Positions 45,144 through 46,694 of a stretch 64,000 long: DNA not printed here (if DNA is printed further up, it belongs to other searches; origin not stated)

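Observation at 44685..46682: AT-rich two-gene islet: ORC/STAND-like ATPase + small membrane protein, candidate undescribed defence module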

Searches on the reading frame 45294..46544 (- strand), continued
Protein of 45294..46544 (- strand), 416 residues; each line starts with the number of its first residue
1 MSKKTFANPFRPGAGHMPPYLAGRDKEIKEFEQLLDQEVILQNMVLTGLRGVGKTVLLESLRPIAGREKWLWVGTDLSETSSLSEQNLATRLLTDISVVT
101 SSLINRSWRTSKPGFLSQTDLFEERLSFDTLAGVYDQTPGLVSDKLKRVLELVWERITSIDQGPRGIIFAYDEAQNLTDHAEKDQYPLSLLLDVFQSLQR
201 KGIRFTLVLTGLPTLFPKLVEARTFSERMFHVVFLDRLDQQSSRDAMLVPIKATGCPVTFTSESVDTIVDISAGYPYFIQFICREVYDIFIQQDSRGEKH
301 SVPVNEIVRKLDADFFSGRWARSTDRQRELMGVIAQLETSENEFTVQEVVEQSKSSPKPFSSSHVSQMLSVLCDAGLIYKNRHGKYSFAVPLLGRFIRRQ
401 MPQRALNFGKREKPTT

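Call 13: find_related_loci(query=window:45294-46544:-, collection=viral_contigs, flank=6000)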
Query window:45294-46544:- (416 aa) in viral_contigs; peptide patterns used: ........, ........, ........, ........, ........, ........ (x = any residue, [..] = any of these).
23 stretches matched a pattern; 14 encode a relative of the query (tblastn E <= 1e-3); 14 distinct loci.
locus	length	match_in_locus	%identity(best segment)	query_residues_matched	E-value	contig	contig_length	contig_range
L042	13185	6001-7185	62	6-401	1e-170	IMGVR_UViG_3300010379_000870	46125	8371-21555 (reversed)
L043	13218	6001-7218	59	2-406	4e-163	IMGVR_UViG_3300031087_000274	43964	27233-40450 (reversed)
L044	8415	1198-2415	59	2-406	9e-162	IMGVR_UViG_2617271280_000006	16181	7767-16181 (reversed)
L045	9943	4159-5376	59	2-406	9e-162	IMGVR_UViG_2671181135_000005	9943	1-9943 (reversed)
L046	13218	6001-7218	59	2-406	1e-161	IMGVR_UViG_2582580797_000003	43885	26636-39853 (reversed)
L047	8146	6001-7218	59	2-406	9e-162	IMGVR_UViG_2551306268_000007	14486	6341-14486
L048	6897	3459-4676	59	2-406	3e-162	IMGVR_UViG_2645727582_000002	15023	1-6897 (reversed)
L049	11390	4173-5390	59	2-406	9e-162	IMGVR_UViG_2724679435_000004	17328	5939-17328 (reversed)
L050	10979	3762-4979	59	2-406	9e-162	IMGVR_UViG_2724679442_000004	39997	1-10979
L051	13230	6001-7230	59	2-410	3e-161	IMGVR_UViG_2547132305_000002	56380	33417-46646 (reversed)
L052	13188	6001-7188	60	4-400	6e-161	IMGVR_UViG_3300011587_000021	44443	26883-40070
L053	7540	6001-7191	58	3-400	1e-160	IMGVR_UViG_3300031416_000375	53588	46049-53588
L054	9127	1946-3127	58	1-400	2e-156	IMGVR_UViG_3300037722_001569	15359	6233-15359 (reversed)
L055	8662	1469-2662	63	1-400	6e-174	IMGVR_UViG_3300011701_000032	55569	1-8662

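Call 19: find_related_loci(query=window:45294-46544:-, collection=metagenome_contigs, flank=5000)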
Query window:45294-46544:- (416 aa) in metagenome_contigs; peptide patterns used: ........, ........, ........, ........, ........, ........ (x = any residue, [..] = any of these).
600 stretches matched a pattern (row limit reached: there are more); 441 encode a relative of the query (tblastn E <= 1e-3); the best 80 are kept; 80 distinct loci.
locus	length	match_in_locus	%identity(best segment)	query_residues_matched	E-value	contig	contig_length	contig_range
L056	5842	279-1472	69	5-403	0e+0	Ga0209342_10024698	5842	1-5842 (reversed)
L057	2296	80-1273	69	5-403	0e+0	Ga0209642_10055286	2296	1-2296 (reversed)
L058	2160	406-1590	70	6-401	0e+0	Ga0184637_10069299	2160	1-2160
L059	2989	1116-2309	69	2-400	0e+0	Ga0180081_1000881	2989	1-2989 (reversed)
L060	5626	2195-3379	70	6-401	0e+0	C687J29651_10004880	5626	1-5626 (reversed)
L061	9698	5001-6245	64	5-414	0e+0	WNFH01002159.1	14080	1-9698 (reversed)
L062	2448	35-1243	66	3-404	0e+0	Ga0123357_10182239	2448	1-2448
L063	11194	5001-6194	67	5-403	5e-179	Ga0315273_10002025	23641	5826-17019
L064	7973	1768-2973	66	8-407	7e-179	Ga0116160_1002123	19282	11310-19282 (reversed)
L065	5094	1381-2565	66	6-400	4e-178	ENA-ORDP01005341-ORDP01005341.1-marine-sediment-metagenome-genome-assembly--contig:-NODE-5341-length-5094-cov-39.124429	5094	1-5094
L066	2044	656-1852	63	1-400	0e+0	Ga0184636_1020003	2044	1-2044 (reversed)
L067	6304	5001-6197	64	1-400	2e-174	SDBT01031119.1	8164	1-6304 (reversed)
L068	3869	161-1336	65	8-400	0e+0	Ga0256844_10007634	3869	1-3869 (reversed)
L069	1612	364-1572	64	1-404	0e+0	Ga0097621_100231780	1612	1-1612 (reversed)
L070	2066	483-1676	65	6-403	0e+0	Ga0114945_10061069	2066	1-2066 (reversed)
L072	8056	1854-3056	63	6-408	4e-173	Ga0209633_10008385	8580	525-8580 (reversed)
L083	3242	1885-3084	63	6-410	2e-179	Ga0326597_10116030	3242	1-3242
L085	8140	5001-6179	64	6-400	3e-170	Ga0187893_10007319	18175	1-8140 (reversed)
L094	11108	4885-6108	61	1-408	1e-169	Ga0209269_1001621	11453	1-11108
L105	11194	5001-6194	63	3-401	1e-168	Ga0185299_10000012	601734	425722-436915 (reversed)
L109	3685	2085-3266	63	6-400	3e-175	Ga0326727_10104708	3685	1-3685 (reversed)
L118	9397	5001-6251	61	2-416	1e-167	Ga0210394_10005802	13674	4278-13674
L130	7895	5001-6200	61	6-403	1e-166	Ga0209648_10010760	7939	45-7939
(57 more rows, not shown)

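Call 20: search_solved_structures(query=window:45294-46544:-, max_evalue=1, show_alignments=2)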
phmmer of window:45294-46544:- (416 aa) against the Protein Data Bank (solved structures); distinct sequences matched with E-value up to 1: 20.
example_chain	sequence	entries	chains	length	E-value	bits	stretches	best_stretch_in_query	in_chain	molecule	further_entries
29hb_b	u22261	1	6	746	0.043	16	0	17-62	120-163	ATP-dependent Clp protease, ATP-binding subunit ClpE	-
1jbk_A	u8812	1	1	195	0.083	15.1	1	11-62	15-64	CLPB PROTEIN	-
9ip0_A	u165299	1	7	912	0.15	14.2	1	4-62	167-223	Chaperone protein ClpB1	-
6lsy_A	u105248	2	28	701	0.19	13.9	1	15-62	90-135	ATP-dependent Clp protease, ATP-binding subunit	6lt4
2p65_A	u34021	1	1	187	0.27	13.4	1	14-61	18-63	Hypothetical protein PF08_0063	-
6dju_A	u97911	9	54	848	0.34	13.1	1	13-62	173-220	Chaperone protein ClpB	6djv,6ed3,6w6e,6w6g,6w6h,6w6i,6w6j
4ciu_A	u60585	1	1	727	0.39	12.9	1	11-62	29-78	CHAPERONE PROTEIN CLPB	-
5ofo_C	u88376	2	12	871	0.5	12.5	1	11-62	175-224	Chaperone protein ClpB,ATP-dependent Clp protease ATP-binding subunit ClpA,Chaperone prote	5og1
4d2q_A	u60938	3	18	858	0.5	12.5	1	11-62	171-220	CLPB | CHAPERONE PROTEIN CLPB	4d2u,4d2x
6rn2_A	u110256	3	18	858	0.5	12.5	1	11-62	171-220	Chaperone protein ClpB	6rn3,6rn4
6qs4_A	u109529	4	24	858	0.5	12.5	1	11-62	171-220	Chaperone protein ClpB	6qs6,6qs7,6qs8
6og3_E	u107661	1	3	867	0.51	12.5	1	11-62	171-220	Hyperactive disaggregase ClpB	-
6oax_C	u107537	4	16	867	0.51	12.5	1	11-62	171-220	Hyperactive disaggregase ClpB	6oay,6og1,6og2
6emw_E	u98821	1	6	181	0.56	12.4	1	17-62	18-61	ATP-dependent Clp protease ATP-binding subunit ClpC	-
5jzv_A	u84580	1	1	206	0.6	12.3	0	37-76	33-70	Adenylate kinase isoenzyme 6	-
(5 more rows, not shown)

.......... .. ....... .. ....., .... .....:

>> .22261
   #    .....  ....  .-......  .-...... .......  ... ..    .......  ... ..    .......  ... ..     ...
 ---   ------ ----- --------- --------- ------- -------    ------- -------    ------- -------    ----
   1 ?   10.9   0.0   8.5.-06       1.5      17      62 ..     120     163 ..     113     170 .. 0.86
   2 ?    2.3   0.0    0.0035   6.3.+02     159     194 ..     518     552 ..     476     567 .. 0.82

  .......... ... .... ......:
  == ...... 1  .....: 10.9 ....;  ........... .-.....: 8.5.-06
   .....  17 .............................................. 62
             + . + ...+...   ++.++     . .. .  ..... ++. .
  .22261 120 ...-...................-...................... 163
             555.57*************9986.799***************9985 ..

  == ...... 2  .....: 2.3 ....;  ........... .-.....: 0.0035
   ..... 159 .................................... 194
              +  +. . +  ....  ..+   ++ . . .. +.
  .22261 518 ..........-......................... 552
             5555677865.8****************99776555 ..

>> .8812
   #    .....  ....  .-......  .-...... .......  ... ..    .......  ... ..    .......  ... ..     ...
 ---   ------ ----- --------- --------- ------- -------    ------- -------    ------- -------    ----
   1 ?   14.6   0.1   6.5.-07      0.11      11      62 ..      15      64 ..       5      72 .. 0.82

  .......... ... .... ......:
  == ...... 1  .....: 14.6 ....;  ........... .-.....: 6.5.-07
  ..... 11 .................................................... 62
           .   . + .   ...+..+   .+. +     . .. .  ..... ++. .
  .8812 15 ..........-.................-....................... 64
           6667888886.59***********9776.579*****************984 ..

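Call 25: find_encoding_contigs(protein=P0085, flank=7000, max_places=2)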
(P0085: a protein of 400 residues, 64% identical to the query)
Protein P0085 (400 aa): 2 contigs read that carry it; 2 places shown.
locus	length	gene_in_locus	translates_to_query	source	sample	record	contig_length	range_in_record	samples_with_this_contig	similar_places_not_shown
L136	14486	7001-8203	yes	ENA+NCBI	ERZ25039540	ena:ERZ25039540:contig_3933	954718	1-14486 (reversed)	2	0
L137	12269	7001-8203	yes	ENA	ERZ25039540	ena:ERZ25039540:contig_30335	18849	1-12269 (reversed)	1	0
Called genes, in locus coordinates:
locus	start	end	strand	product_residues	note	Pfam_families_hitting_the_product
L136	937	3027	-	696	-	PF00069:Pkinase, PF01636:APH (faint), PF03109:ABC1 (weak), PF07714:PK_Tyr_Ser-Thr, PF03781:FGE-sulfatase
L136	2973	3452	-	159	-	-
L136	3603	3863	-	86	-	-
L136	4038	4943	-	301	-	PF04754:Transposase_31, PF14261:DUF4351 (faint)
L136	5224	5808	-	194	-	PF04542:Sigma70_r2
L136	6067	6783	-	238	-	PF00730:HhH-GPD, PF00633:HHH (weak)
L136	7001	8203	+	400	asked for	PF13191:AAA_16 (weak), PF13401:AAA_22 (faint)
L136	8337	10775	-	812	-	-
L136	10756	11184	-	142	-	PF13757:VIT_2 (weak), PF08487:VIT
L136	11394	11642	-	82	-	-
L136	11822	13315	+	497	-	PF07635:PSCyt1 (weak), PF07626:PSD3, PF07637:PSD5, PF07631:PSD4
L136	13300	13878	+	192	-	PF07627:PSCyt3, PF07624:PSD2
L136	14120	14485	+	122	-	?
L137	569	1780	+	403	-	PF13757:VIT_2 (weak), PF08487:VIT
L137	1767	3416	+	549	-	PF13432:TPR_16 (faint), PF14559:TPR_19 (faint)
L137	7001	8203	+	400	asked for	PF13191:AAA_16 (weak), PF13401:AAA_22 (faint)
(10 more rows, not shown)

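Call 26: find_encoding_contigs(protein=P0100, flank=7000, max_places=2)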
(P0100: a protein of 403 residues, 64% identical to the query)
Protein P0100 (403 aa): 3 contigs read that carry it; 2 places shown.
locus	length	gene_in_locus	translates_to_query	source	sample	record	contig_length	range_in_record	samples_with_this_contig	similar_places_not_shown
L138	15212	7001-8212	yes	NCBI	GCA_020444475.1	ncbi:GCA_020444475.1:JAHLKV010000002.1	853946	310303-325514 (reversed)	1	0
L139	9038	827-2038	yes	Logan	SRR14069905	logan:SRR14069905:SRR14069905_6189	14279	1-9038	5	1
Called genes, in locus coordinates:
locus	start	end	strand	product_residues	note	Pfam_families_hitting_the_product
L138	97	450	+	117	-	-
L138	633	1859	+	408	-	PF12704:MacB_PCD, PF02687:FtsX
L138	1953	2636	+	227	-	PF00005:ABC_tran, PF13304:AAA_21 (faint)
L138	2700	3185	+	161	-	PF02151:UVR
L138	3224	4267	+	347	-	PF00217:ATP-gua_Ptrans, PF27454:McsB_C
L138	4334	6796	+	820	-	PF02861:Clp_N, PF13191:AAA_16 (weak), PF00004:AAA, PF17871:AAA_lid_9, PF07724:AAA_2, PF07728:AAA_5, PF00004:AAA, PF10431:ClpB_D2-small, +9 more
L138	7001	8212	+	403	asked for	PF13191:AAA_16 (weak)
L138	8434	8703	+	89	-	PF01016:Ribosomal_L27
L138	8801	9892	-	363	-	-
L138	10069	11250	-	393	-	-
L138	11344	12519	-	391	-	-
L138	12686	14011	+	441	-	PF16491:Peptidase_M48_N, PF01435:Peptidase_M48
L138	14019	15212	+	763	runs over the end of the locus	PF01433:Peptidase_M1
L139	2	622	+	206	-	?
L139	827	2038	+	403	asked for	PF13191:AAA_16 (weak)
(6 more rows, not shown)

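Call 27: find_encoding_contigs(protein=P0119, flank=7000, max_places=2)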
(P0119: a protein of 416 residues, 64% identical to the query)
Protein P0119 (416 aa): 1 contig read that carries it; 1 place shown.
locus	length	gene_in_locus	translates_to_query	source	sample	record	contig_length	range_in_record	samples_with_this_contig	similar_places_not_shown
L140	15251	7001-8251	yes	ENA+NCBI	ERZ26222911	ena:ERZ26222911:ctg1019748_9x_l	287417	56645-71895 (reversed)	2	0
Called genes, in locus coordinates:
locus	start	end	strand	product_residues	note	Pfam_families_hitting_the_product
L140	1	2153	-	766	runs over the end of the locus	PF00501:AMP-binding, PF23024:AMP-dom_DIP2-like, PF00550:PP-binding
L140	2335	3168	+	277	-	PF22624:AASDHPPT_N, PF01648:ACPS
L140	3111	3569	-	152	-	-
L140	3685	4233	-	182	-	-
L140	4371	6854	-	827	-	PF05872:HerA_C (faint)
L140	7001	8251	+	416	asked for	PF13191:AAA_16 (weak), PF13401:AAA_22 (faint)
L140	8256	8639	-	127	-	PF11075:DUF2780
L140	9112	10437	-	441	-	-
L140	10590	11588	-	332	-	PF01261:AP_endonuc_2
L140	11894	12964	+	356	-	-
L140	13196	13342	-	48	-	-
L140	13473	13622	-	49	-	-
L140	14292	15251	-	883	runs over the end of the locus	PF13620:CarboxypepD_reg (faint), PF02369:Big_1 (faint)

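Call 28: find_encoding_contigs(protein=P0091, flank=7000, max_places=2)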
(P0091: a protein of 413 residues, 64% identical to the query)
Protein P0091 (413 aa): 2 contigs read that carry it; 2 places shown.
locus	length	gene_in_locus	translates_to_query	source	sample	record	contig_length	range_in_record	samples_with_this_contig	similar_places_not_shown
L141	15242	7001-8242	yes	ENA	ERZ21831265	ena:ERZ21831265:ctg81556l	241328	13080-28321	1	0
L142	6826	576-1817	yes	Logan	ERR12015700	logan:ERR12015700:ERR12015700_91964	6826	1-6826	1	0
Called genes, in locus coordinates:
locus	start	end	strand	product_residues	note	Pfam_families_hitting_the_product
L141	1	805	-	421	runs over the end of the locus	PF13562:NTP_transf_4, PF00132:Hexapep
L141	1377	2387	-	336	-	-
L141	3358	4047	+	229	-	PF05192:MutS_III, PF05190:MutS_IV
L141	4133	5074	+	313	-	PF00488:MutS_V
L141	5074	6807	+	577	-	PF01368:DHH, PF02272:DHHA1, PF17768:RecJ_OB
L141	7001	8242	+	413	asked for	PF13191:AAA_16 (weak), PF13401:AAA_22 (faint)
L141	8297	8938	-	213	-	-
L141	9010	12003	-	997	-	PF04453:LptD (faint)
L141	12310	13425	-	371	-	PF07963:N_methyl (weak), PF07596:SBP_bac_10 (faint)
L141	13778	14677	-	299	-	-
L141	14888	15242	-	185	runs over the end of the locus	PF01923:Cob_adeno_trans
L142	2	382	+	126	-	?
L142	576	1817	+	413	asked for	PF13191:AAA_16 (weak), PF13401:AAA_22 (faint)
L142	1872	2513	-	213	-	-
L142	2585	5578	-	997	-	PF04453:LptD (faint)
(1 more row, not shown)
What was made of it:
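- Gene A is solitary between housekeeping genes on long contigs (calls 25-28).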

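Call 39: predict_structure(alignment_id=A1)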
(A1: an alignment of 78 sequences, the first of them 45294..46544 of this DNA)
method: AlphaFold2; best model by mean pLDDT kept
length: 416 residues; sequences in the alignment: 78
mean_pLDDT: 90.1   pTM: 0.84
mean pLDDT of the five models: 90.1, 89.9, 87.8, 85.8, 84.0
residues with pLDDT >= 90: 322; 70-90: 61; 50-70: 25; < 50: 8
segments of 3 or more residues with pLDDT < 50: 406-410
pLDDT, mean of each block of 10 residues (from residue 1): 77 63 91 94 92 91 96 83 88 96 94 85 96 98 98 97 96 89 91 93 96 85 67 93 95 93 97 95 96 95 95 93 95 96 96 95 97 91 90 94 55 55
secondary structure, 60 per line:
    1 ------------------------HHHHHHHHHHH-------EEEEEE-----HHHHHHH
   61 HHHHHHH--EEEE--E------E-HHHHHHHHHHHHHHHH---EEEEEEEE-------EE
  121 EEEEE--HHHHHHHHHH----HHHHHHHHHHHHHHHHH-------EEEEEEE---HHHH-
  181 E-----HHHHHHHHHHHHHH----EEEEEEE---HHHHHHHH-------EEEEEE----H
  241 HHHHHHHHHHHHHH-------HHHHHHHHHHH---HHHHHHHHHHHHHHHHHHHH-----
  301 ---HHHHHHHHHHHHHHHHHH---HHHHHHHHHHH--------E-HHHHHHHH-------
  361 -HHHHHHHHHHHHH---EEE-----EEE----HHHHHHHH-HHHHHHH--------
elements in order: H25-35 E43-48 H54-67 E70-73 H85-100 E104-111 E119-125 H128-137 H142-158 E166-172 H176-179 H187-200 E205-211 H215-222 E230-235 H240-254 H262-272 H276-295 H304-321 H325-335 H346-353 H362-374 E378-380 E386-388 H393-400 H402-408
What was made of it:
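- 45294..46544 (-): Gene A: 416-aa ORC/Cdc6- or Arch_ATPase-like AAA+ ATPase with a lid and a C-terminal winged helix. It is a member of a very large, highly conserved family (phrog_6841). AlphaFold pLDDT 90.1, pTM 0.84 (call 39).
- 46143..46232 (-): Hypervariable beta-hairpin insertion in the AAA+ domain (residues 105-134). Column entropy is 2.5 bits, against 0.4-0.9 bits in the core. Strands E104-111 and E119-125 in the model (call 39).
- On Orc1/Cdc6 initiators (TIGR02928): AlphaFold model (call 39).
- On PADLOC PDC-S01 / PDC-S27: The C-terminus is a helix-helix-helix-strand-strand winged helix with no alpha/beta nuclease core (call 39).
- Closest known: PADLOC candidate single-gene systems PDC-S01 and PDC-S27. 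Different: Gene A has a winged helix and no nuclease fold (call 39).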

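Call 42: fold_search(model_id=the predicted structure, library=pdb)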
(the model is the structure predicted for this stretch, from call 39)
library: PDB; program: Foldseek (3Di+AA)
matches with E <= 10: 1657; with E <= 0.001: 554
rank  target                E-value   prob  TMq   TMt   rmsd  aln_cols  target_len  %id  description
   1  2qen                  5.1e-12  1.00  0.57  0.66   7.5       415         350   15  The walker-type atpase paby2304 of pyrococcus abyssi (released 2008-07-01)
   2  7tji_I                2.6e-11  1.00  0.41  0.44  12.3       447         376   12  S. cerevisiae ORC bound to 84 bp ARS1 DNA and Cdc6 (state 2) with flexible Orc6 N-terminal domain (released 2022-10-05)
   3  7tjh_I                3.6e-11  1.00  0.44  0.48  13.3       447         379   12  S. cerevisiae ORC bound to 84 bp ARS1 DNA and Cdc6 (state 1) with flexible Orc6 N-terminal domain (released 2022-10-05)
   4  2qby_A                4.0e-11  1.00  0.49  0.55   8.9       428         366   14  Crystal structure of a heterodimer of Cdc6/Orc1 initiators bound to origin DNA (from S. solfataricus) (released 2007-09-11)
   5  1fnn_A                4.5e-11  1.00  0.49  0.53  12.0       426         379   16  CRYSTAL STRUCTURE OF CDC6P FROM PYROBACULUM AEROPHILUM (released 2000-10-04)
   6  2v1u_A                6.3e-11  1.00  0.47  0.50  10.3       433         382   16  STRUCTURE OF THE AEROPYRUM PERNIX ORC1 PROTEIN IN COMPLEX WITH DNA (released 2007-09-18)
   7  2fna_A                7.5e-11  1.00  0.50  0.57   8.5       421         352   16  Crystal structure of an archaeal aaa+ atpase (sso1545) from sulfolobus solfataricus p2 at 2.00 A resolution (released 2006-02-07)
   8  1w5t_A                6.2e-10  1.00  0.52  0.54   9.2       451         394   14  Structure of the Aeropyrum Pernix ORC2 protein (ADPNP-ADP complexes) (released 2004-10-05)
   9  7jgr_G                7.8e-10  1.00  0.48  0.53  11.1       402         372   15  Structure of Drosophila ORC bound to DNA (84 bp) and Cdc6 (released 2020-09-09)
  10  1w5s_B                8.7e-10  1.00  0.49  0.51   9.9       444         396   12  Structure of the Aeropyrum Pernix ORC2 protein (ADP form) (released 2004-10-05)
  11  2qby_B                8.7e-10  1.00  0.44  0.49  12.4       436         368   14  Crystal structure of a heterodimer of Cdc6/Orc1 initiators bound to origin DNA (from S. solfataricus) (released 2007-09-11)
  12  7tjj_I                9.7e-10  1.00  0.43  0.46  12.8       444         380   12  S. cerevisiae ORC bound to 84 bp ARS1 DNA and Cdc6 (state 1) with docked Orc6 N-terminal domain (released 2022-10-05)
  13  7jgr_A                1.2e-09  1.00  0.44  0.45  11.0       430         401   14  Structure of Drosophila ORC bound to DNA (84 bp) and Cdc6 (released 2020-09-09)
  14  7jk5_A                2.2e-09  1.00  0.41  0.43  11.2       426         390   15  Structure of Drosophila ORC bound to DNA (released 2020-09-09)
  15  8s0c_E                3.5e-09  1.00  0.38  0.41  15.0       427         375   13  H. sapiens ORC1-5 bound to double stranded DNA as part of the MCM-ORC complex (released 2024-10-02)
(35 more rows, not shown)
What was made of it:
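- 45294..46544 (-): Foldseek matches to 2qen, 2fna and Orc1/Cdc6 (call 42).
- On Arch_ATPase / ATPase_2 (PF01637): Structural similarity to family members 2qen and 2fna is strong (call 42).
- On Orc1/Cdc6 initiators (TIGR02928): Foldseek E about 1e-11 to Orc1/Cdc6 chains (call 42).
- On STAND NTPases (NACHT, NB-ARC, nSTAND): The protein ends after the winged helix at 416 aa. NLR and CED-4 chains rank below ORC in the fold search (call 42).
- Closest known: Archaeal 'Arch_ATPase' proteins PABY2304. Same: They are the best structural matches over the whole chain (Foldseek E 5e-12 and 7.5e-11, TM 0.57-0.66; call 42).
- Closest known: Orc1/Cdc6 replication initiators. Same: Foldseek E values are 2.6e-11 to 1e-9 against archaeal and eukaryotic Orc1/Cdc6 (call 42).
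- Closest known: AAA+ transposition regulators. Same: They share the AAA+ fold neighbourhood (call 42).
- Calls 39 and 42. ORC/Cdc6 fold (call 42). TnsC structures are among the fold matches (call 42).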

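Call 46: search_dna_similar(query=window:45294-46544:-, collection=phages, mode=protein, max_rows=25)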
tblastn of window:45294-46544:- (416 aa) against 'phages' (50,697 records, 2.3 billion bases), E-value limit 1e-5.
Records with a match: 1; places in all: 1; records where one place covers at least 80% of the query: 1.
Best place of each record, by identity: <60% 1.
By first word of the organism name: Bacteriophage 1.
By host as written in the record: - 1.
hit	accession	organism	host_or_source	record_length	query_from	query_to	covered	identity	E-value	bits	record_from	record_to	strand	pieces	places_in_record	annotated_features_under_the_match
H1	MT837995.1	Bacteriophage sp.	human fecal samples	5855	8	398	94%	29.1%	5e-33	137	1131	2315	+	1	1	record has no annotation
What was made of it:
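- Isolated phages in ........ almost lack the gene: one hit at 29% identity (call 46).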
